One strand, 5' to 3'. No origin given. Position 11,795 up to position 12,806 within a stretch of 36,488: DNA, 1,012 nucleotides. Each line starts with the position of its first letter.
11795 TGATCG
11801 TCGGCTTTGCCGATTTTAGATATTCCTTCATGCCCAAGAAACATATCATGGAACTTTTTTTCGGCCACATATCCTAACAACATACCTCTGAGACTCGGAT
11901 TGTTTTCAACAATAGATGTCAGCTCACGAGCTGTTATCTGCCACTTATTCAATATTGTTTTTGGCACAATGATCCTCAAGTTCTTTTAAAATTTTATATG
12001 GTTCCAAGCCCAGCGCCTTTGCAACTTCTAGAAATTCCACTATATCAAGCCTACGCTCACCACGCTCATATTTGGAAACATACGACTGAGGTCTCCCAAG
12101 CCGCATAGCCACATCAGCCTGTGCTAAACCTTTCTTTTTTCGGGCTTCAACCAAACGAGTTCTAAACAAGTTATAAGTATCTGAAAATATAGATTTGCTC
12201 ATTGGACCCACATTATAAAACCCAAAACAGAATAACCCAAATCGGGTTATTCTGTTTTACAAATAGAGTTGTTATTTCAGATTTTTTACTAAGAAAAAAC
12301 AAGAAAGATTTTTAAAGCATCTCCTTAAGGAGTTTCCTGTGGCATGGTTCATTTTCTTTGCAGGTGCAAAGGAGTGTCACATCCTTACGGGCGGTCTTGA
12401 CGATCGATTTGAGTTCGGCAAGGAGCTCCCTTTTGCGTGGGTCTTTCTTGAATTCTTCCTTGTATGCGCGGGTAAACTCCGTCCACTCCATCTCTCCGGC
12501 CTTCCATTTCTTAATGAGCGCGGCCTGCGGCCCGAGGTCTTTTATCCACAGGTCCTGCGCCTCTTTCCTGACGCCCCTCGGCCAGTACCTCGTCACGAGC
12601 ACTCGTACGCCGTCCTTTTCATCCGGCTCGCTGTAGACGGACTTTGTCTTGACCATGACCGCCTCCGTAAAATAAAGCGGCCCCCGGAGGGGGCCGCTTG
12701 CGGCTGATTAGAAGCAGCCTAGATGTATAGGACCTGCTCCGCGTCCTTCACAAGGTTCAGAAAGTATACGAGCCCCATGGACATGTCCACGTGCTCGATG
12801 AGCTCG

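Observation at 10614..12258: Same TAACC-N7-GGTTA operator in both the M promoter and the C/R promoter; both transcripts look leaderless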

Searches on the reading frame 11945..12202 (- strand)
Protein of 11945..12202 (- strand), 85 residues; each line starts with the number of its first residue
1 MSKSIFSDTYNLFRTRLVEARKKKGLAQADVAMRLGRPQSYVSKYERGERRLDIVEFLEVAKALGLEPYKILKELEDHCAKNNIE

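Call 5: search_protein_families(library=pfam, proteins=[window:11945-12202:-], max_evalue=0.01)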
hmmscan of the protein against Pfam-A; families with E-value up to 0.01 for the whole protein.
window:11945-12202:- (85 aa): 5 families
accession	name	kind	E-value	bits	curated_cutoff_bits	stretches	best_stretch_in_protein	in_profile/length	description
PF01381.28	HTH_3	-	2.4e-12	47.2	23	1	19-68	3-52/55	Helix-turn-helix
PF13560.12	HTH_31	-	2e-09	38.1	27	1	14-67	3-57/64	Helix-turn-helix domain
PF12844.13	HTH_19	-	3.8e-07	30.3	30.2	1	16-73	3-60/64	Helix-turn-helix domain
PF13744.12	HTH_37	-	0.00061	20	27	1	17-66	23-73/80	Helix-turn-helix domain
PF08535.16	KorB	-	0.0023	18.3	22.3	1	24-46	2-24/89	KorB domain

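Call 7: search_protein_families(library=ncbifam, proteins=[window:11945-12202:-], max_evalue=0.01)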
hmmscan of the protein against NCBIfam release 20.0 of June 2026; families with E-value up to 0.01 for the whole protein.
window:11945-12202:- (85 aa): 11 families
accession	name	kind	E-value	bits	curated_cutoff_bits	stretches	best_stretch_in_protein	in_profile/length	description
TIGR03070.1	couple_hipB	subfamily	1.4e-08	34.5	71.65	1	17-67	7-57/58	type II toxin-antitoxin system Y4mF family antitoxin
NF041951.1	phage_RstR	subfamily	4.1e-07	30.2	80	1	13-66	3-56/108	RstR family transcriptional repressor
NF047948.1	male_kill_WMK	equivalog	9.1e-06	25.3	300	1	13-82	163-232/300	WO male-killing family protein Wmk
TIGR00673.1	cynS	equivalog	1.6e-05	24.9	113.3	1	13-78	9-73/150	cyanase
TIGR03830.1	CxxCG_CxxCG_HTH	subfamily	2.3e-05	24.2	61.8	1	15-51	68-104/127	type II TA system antitoxin MqsA family protein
NF046032.1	TransRegSlrRBacil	equivalog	0.0009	19.4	250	1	21-67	10-57/149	HTH-type transcriptional regulator SlrR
NF007257.0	PRK09706.1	subfamily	0.00091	19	101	1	13-78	6-71/135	transcriptional repressor DicA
NF006015.0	PRK08154.1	subfamily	0.002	17.4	204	1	15-77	33-95/314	anaerobic benzoate catabolism transcriptional regulator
TIGR00270.2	TIGR00270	equivalog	0.003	17.4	110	1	13-65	76-128/159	multiprotein bridging factor aMBF1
NF007271.0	PRK09726.1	equivalog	0.0058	16.6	79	1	17-67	19-67/88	type II toxin-antitoxin system antitoxin HipB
NF038139.1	Reg_Aceta_RamB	equivalog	0.008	14.9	700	1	15-67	5-57/465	acetate metabolism transcriptional regulator RamB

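Call 8: search_solved_structures(query=window:11945-12202:-, max_evalue=0.001, show_alignments=3)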
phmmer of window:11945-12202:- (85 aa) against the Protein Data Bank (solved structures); distinct sequences matched with E-value up to 0.001: 8.
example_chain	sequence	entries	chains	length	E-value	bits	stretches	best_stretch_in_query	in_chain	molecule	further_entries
3f6w_A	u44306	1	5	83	6.3e-18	67.9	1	2-76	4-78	XRE-family like protein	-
3eus_A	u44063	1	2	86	1.1e-10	44.9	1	5-66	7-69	DNA-binding protein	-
1y7y_A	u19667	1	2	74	2.3e-08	37.5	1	13-71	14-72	C.AhdI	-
2ef8_A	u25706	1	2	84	5.1e-07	33.3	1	9-77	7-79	Putative transcription factor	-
2b5a_A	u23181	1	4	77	3.3e-05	27.5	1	13-77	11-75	C.BclI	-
3kxa_A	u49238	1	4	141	4.4e-05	27.1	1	17-73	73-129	Putative uncharacterized protein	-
8bny_A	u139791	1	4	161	5.4e-05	26.8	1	16-75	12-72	Immunity repressor protein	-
3qq6_A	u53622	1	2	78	0.00099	22.8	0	10-74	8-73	HTH-type transcriptional regulator sinR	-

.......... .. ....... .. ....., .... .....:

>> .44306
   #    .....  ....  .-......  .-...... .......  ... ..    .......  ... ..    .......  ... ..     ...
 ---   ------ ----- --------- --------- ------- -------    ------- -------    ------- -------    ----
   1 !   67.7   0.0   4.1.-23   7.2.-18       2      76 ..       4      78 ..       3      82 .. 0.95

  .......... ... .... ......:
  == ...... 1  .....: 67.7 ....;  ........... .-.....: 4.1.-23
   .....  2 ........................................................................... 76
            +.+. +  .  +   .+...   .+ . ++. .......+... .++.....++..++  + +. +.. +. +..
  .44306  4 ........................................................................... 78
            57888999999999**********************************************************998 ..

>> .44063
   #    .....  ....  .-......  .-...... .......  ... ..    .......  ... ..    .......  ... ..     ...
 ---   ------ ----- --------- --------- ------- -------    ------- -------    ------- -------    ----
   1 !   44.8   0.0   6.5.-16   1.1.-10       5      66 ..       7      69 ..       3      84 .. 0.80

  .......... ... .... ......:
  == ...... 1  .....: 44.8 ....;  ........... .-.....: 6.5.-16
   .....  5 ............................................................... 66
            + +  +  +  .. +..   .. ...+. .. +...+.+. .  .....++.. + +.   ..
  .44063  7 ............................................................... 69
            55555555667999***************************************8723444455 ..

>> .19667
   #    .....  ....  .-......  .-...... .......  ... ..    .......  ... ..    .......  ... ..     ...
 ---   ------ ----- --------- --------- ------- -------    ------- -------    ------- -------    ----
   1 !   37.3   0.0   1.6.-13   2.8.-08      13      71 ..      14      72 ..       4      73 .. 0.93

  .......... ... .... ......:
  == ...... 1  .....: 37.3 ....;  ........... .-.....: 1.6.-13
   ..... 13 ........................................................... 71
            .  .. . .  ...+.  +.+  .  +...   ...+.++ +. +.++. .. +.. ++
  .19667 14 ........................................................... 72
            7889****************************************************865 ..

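Call 24: find_related_loci(query=A1, collection=genome_contigs, flank=2500)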
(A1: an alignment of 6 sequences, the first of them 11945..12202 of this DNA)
Query A1 (85 aa) in genome_contigs; peptide patterns used: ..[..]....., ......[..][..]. (x = any residue, [..] = any of these).
600 stretches matched a pattern (row limit reached: there are more); 548 encode a relative of the query (tblastn E <= 1e-3); the best 80 are kept; 80 distinct loci.
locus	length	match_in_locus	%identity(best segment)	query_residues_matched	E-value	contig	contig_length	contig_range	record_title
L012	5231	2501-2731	62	3-79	5e-30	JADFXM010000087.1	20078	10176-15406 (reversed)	MAG: Candidatus Riflebacteria bacterium isolate nDJH14bin3 nDJH14_bin3_NODE_87_length_20078_cov_35.877299, whole genome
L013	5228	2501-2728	63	1-76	9e-30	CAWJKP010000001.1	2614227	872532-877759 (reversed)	MAG: Pirellulales bacterium isolate MFD05580.bin.2.29 genome assembly, contig: contig_14583, whole genome shotgun sequen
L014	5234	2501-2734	62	1-78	2e-29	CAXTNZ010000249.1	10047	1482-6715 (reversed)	MAG TPA_asm: uncultured bacterium isolate public_SRR14722176_metawrap_bin.1 genome assembly, contig: public_SRR14722176_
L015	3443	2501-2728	61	1-76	2e-28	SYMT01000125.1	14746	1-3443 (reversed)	MAG: Actinomycetota bacterium isolate F1-80-MAGs103 F1-80__c143313, whole genome shotgun sequence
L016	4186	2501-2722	62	3-76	5e-28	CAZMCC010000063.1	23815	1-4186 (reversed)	MAG TPA_asm: uncultured Phycisphaeraceae bacterium isolate SRP302447_co2_784 genome assembly, contig: NODE_5924_length_2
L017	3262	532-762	57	1-77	1e-27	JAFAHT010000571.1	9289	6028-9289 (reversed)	MAG: Planctomycetaceae bacterium isolate CP_BE_BS_28 BE_BS_k147_2573070, whole genome shotgun sequence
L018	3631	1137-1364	63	1-76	3e-27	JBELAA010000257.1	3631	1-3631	MAG: Sedimentisphaerales bacterium isolate SPRUCE 82 SPRUCE_82_257, whole genome shotgun sequence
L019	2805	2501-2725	59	1-75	5e-27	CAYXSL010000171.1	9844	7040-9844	MAG TPA_asm: uncultured Verminephrobacter sp. isolate SRP150892_co1_17 genome assembly, contig: NODE_7224_length_9844_co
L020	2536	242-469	57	1-76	9e-27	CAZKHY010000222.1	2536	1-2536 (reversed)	MAG TPA_asm: uncultured Nitrospira sp. isolate SRP093762_co1_15 genome assembly, contig: NODE_21476_length_2536_cov_7.26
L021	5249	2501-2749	53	1-83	2e-26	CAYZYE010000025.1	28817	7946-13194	MAG TPA_asm: uncultured Anaerolineae bacterium isolate binchicken_co67_117 genome assembly, contig: NODE_1554_length_288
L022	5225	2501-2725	56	1-75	2e-26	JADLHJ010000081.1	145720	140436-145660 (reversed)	MAG: Candidatus Hydrogenedentota bacterium isolate SJ475 c_000001401925, whole genome shotgun sequence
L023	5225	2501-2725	57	3-77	5e-26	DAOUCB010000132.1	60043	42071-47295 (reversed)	MAG TPA_asm: Anaerolineae bacterium isolate H76_765 k137_86375, whole genome shotgun sequence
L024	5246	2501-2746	51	1-82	8e-26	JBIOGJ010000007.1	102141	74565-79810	MAG: Thermoanaerobaculales bacterium isolate GcC5-19 k141_589521_length_102141_cov_178.1520, whole genome shotgun sequen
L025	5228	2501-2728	59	1-76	9e-26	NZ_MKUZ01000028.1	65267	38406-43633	MAG: Devosia sp. 66-22 SCNpilot_expt_1000_bf_scaffold_638, whole genome shotgun sequence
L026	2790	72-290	58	3-75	1e-25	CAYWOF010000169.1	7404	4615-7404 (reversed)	MAG TPA_asm: uncultured Phycisphaeraceae bacterium isolate binchicken_co16_342 genome assembly, contig: NODE_16409_lengt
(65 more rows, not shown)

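Call 37: search_dna_similar(query=window:11945-12202:-, collection=plasmids, mode=protein, max_rows=40, max_evalue=1e-8)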
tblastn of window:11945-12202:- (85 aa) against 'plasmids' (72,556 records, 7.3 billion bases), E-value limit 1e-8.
Records with a match: 164; places in all: 168; records where one place covers at least 80% of the query: 106.
Best place of each record, by identity: <60% 164.
By first word of the organism name: Phaeobacter 34; Rhizobium 20; Sulfitobacter 14; Dinoroseobacter 6; Escherichia 6; Roseovarius 5; Paracoccus 5; Pseudosulfitobacter 5; Sphingomonas 5; Sagittula 4; and 38 more.
By predicted mobility (MOB-suite, as given by PLSDB): conjugative 105; non-mobilizable 43; mobilizable 16.
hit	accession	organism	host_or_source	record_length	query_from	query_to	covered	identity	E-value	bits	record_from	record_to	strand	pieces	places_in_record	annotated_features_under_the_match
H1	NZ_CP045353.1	Vibrio aquimaris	pure culture,Non-filtered water from ...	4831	1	76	89%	52.6%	2e-18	84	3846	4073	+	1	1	helix-turn-helix transcriptional regulator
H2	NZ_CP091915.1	Nostoc sp. UHCC 0870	cell culture,Brackish water, ...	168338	3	85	98%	47.0%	2e-17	82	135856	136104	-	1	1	helix-turn-helix transcriptional regulator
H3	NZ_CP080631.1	Aeromonas veronii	Homo sapiens,feces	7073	1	77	91%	50.6%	9e-19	86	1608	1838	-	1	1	helix-turn-helix domain-containing protein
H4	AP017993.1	Planktothrix agardhii NIES-204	-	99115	1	81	95%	46.9%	1e-18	85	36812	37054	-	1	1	helix-turn-helix domain-containing protein | hypothetical protein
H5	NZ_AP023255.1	Mesorhizobium sp. 131-3-5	Lotus japonicus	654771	1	71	84%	52.1%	7e-15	74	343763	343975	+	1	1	helix-turn-helix transcriptional regulator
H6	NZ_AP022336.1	Methylosinus sp. C49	-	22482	1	79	93%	45.6%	2e-16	79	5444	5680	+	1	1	helix-turn-helix transcriptional regulator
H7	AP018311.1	Aulosira laxa NIES-50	-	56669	1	83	98%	42.2%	4e-10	61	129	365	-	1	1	helix-turn-helix domain-containing protein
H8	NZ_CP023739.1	Methylosinus trichosporium OB3b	isolate,soil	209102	1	75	88%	46.7%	1e-15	76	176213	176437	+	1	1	helix-turn-helix transcriptional regulator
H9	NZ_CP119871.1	Methylosinus trichosporium OB3b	Whole Organism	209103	1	75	88%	46.7%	1e-15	76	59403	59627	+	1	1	helix-turn-helix transcriptional regulator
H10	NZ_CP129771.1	Klebsiella pneumoniae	Homo sapiens,whole organism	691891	4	75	85%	48.6%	2e-13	70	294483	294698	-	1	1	helix-turn-helix transcriptional regulator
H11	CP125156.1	Klebsiella pneumoniae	-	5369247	4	75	85%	48.6%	2e-13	70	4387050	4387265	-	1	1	helix-turn-helix transcriptional regulator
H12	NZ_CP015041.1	Rhodovulum sp. P5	cell culture,shallow-sea hydrothermal ...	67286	1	75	88%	45.3%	2e-13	71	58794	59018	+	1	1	helix-turn-helix transcriptional regulator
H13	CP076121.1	Ralstonia solanacearum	Solanum muricatum,cell culture,stem,stem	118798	1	75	88%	45.3%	1e-10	62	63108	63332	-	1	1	helix-turn-helix domain-containing protein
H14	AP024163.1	Ralstonia solanacearum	Curcuma aromatica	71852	1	75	88%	45.3%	2e-10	62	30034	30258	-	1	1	transcriptional regulator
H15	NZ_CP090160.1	Roseivivax marinus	Bathymodiolus marisindicus,single cell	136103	1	75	88%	44.0%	1e-11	66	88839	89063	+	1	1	helix-turn-helix transcriptional regulator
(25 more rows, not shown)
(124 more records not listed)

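Call 38: get_annotated_region(hit=H1, flank=4000)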
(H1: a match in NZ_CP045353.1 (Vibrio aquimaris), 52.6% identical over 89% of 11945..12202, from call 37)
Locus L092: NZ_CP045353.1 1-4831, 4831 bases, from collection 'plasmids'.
description: Vibrio aquimaris strain THAF100 plasmid pTHAF100_c, complete sequence
organism: Vibrio aquimaris (NCBI taxid 2587862)
taxonomy: Bacteria; Pseudomonadota; Gammaproteobacteria; Vibrionales; Vibrionaceae; Vibrio; Vibrio aquimaris
host: -; source: pure culture,Non-filtered water from the water column of tank 6 of a marine aquarium containing stony-coral ...; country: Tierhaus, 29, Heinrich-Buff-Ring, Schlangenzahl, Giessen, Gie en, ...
typing (MOB-suite, as given by PLSDB): non-mobilizable
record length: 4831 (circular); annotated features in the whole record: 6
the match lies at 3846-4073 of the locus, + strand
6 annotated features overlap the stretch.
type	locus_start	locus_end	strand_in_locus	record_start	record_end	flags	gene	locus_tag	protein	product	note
CDS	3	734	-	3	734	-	-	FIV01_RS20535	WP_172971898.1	site-specific DNA-methyltransferase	-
CDS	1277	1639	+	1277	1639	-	-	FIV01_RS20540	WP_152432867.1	hypothetical protein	-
CDS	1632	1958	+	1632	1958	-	-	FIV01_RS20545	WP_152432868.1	hypothetical protein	-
CDS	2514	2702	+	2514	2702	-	-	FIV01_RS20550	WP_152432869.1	hypothetical protein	-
CDS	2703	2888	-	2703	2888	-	-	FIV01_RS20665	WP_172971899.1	hypothetical protein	-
CDS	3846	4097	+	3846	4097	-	-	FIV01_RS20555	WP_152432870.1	helix-turn-helix transcriptional regulator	-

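Call 39: get_annotated_region(hit=H3, flank=4000)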
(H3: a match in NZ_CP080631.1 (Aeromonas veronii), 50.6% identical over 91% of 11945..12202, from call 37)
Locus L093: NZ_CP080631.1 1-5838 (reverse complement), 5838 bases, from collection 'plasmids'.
description: Aeromonas veronii strain A29V plasmid pAV7K, complete sequence
organism: Aeromonas veronii (NCBI taxid 654)
taxonomy: Bacteria; Pseudomonadota; Gammaproteobacteria; Aeromonadales; Aeromonadaceae; Aeromonas; Aeromonas veronii
host: -; source: Homo sapiens,feces; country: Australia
typing (MOB-suite, as given by PLSDB): non-mobilizable; replicon rep_cluster_2022
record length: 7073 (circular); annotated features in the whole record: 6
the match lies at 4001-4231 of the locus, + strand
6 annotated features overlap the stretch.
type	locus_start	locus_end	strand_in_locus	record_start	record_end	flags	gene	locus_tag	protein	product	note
CDS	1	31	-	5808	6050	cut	-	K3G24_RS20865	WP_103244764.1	molecular chaperone GroEL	-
CDS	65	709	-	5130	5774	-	-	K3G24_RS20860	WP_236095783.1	ParA family protein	-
CDS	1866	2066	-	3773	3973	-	-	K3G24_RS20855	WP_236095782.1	hypothetical protein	-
CDS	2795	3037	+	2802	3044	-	-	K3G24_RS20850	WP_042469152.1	hypothetical protein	-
CDS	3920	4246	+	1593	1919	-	-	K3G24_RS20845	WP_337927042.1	helix-turn-helix domain-containing protein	-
CDS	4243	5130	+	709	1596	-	-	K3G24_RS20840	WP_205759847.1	hypothetical protein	-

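Call 43: find_homologous_proteins(query=window:11945-12202:-, max_evalue=0.00001)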
Query window:11945-12202:- (85 aa): 564 proteins with E <= 0.00001 among 588 candidates; the best 120 are listed.
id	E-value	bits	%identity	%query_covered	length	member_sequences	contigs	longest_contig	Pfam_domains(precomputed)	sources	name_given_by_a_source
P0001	1.5e-47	176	100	100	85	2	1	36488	PF12844.14,PF01381.29,PF13560.13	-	-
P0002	6.3e-38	146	83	98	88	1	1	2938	PF12844.14,PF01381.29,PF13560.13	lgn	-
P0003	3.2e-34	134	77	98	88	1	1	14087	PF01381.29,PF13560.13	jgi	jgi:transcriptional regulator with XRE-family HTH domain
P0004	1.1e-33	132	80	98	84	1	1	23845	PF12844.14,PF01381.29,PF13560.13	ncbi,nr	ncbi:MAG: helix-turn-helix transcriptional regulator [Deltaproteobacteria bacterium]|nr:helix-turn-h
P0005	1.2e-33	132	80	98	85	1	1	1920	PF12844.14,PF01381.29,PF13560.13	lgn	-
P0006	1.2e-33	132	80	98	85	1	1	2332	PF12844.14,PF01381.29,PF13560.13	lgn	-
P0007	1.3e-33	132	80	98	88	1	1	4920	PF01381.29,PF13560.13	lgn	-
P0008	2.6e-33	131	78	98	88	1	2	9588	PF01381.29,PF13560.13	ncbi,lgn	-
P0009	1.7e-32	129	77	98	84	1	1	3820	PF12844.14,PF01381.29,PF13560.13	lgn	-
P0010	6.1e-32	127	75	98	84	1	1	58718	PF01381.29,PF13560.13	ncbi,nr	ncbi:MAG: helix-turn-helix transcriptional regulator [Deltaproteobacteria bacterium]|nr:helix-turn-h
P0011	1.3e-30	123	77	92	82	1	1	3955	PF12844.14,PF01381.29,PF13560.13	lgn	-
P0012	3.8e-30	121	73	100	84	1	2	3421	PF01381.29,PF13560.13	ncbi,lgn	-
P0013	4.7e-30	121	70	98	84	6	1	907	PF01381.29,PF13560.13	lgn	-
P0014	7.3e-29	117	76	89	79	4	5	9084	PF12844.14,PF01381.29,PF13560.13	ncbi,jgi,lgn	ncbi:MAG: helix-turn-helix transcriptional regulator [Deltaproteobacteria bacterium]|jgi:transcripti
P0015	9.5e-28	113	70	98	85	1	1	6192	PF12844.14,PF01381.29,PF13560.13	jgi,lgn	jgi:transcriptional regulator with XRE-family HTH domain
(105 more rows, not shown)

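Call 44: find_encoding_contigs(protein=P0002, flank=3000, max_places=2)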
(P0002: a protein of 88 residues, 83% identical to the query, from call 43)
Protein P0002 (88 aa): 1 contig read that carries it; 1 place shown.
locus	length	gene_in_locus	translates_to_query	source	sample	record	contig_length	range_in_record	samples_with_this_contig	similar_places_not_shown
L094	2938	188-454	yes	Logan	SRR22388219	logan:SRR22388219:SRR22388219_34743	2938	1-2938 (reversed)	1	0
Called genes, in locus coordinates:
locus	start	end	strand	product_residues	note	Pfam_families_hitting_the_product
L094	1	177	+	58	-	?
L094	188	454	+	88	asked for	PF01381:HTH_3, PF12844:HTH_19 (weak), PF13560:HTH_31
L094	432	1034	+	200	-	-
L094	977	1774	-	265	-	PF01555:N6_N4_Mtase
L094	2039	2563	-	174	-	PF08534:Redoxin, PF00578:AhpC-TSA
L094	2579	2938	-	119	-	?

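Call 45: find_encoding_contigs(protein=P0003, flank=3000, max_places=2)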
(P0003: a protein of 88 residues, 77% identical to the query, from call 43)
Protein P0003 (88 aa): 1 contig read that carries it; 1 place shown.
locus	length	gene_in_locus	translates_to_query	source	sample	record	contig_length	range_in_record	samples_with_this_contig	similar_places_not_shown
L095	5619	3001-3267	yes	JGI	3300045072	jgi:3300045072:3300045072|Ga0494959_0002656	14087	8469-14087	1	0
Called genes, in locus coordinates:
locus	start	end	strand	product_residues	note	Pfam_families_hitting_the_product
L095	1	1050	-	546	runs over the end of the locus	-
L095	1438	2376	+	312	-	-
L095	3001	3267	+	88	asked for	PF13560:HTH_31, PF01381:HTH_3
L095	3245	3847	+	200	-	-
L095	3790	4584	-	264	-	PF01555:N6_N4_Mtase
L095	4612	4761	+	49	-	-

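Call 46: find_encoding_contigs(protein=P0007, flank=3000, max_places=2)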
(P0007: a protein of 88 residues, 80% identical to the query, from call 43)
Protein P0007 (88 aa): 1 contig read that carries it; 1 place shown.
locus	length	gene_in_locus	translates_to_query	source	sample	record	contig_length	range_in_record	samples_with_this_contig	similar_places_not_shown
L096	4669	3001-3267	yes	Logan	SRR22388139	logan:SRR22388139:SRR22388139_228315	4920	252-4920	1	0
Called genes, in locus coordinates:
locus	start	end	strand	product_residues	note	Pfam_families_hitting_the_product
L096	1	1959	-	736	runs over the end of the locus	?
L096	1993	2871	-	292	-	PF00350:Dynamin_N (faint), PF01926:MMR_HSR1, PF02421:FeoB_N, PF03193:RsgA_GTPase (faint), PF00009:GTP_EFTU, PF07650:KH_2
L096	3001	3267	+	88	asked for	PF13560:HTH_31, PF01381:HTH_3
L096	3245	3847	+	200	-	-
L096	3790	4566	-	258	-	PF01555:N6_N4_Mtase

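Call 47: find_encoding_contigs(protein=P0008, flank=3000, max_places=2)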
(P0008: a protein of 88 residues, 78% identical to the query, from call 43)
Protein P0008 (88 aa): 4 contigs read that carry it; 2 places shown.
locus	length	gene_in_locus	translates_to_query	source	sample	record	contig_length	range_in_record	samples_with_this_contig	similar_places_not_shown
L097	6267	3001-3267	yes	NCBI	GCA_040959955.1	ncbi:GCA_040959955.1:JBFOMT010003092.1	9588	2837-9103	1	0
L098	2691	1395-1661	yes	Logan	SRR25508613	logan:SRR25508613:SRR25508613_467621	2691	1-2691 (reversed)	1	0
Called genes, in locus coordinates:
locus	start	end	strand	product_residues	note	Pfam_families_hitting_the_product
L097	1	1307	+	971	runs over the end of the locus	PF05359:DUF748, PF13116:YhdP (weak), PF05170:AsmA (weak), PF05359:DUF748, PF00691:OmpA (faint)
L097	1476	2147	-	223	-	PF00106:adh_short, PF08659:KR, PF13561:adh_short_C2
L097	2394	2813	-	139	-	PF00472:RF-1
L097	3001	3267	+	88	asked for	PF13560:HTH_31, PF01381:HTH_3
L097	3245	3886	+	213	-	-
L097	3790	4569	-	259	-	PF01555:N6_N4_Mtase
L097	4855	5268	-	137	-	PF13470:PIN_3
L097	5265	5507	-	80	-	-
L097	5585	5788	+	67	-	-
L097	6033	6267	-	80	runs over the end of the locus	-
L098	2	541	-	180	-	?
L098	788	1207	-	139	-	PF00472:RF-1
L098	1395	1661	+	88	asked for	PF13560:HTH_31, PF01381:HTH_3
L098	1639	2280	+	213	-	-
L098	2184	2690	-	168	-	?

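Call 93: search_protein_families(library=padloc, proteins=[window:11945-12202:-], max_evalue=0.001)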
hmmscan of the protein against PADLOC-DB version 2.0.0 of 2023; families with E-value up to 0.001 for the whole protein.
window:11945-12202:- (85 aa): 14 families
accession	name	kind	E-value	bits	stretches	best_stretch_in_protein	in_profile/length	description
PDLC03664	Control_protein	-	1.7e-10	39.2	1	13-71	14-72/74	control protein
PDLC03952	RmrA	-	3.9e-08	30.6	1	11-66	21-76/395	-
PDLC03665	Control_protein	-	4.8e-08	31.2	1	12-73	8-70/77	control protein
PDLC04142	capH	-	1e-07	31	1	10-70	4-64/103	capH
PDLC04762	PDC-M64C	-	1.5e-06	26.2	1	16-67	31-82/97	-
PDLC02926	HTH_VI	-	3.9e-06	25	1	17-67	6-56/92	-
PDLC03951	RmrA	-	4.2e-06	24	1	15-77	11-73/400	-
PDLC04760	PDC-M64C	-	8.4e-06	24.1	1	10-71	24-85/93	-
PDLC03949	RmrA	-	1.1e-05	22.4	1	14-67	4-57/363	-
PDLC03948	RmrA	-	1.5e-05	22.1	1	11-66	7-62/397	-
PDLC03954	RmrA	-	1.5e-05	22.1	1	14-77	12-75/380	-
PDLC03956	RmrA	-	0.00032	17.9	1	11-73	7-70/399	-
PDLC03666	Control_protein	-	0.0005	18.5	1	17-77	11-71/77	control protein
PDLC03947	RmrA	-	0.00095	16.1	1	11-51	10-50/383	-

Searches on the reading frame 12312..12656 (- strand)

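Call 5: search_protein_families(library=pfam, proteins=[window:12312-12656:-], max_evalue=0.01)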
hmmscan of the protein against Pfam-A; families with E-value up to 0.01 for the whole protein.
window:12312-12656:- (114 aa): 3 families
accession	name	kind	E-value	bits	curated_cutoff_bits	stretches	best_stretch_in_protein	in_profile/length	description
PF22751.1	DUF488-N3a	-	8.8e-32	110.3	27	1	2-114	1-114/118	Active DUF488-N3 subclade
PF22752.1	DUF488-N3i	-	1.3e-24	87.6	27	1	1-114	1-111/131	Inactive DUF488-N3 subclade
PF04343.18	DUF488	-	9.3e-24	84.8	22.2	1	4-114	2-121/121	Domain of unknown function DUF488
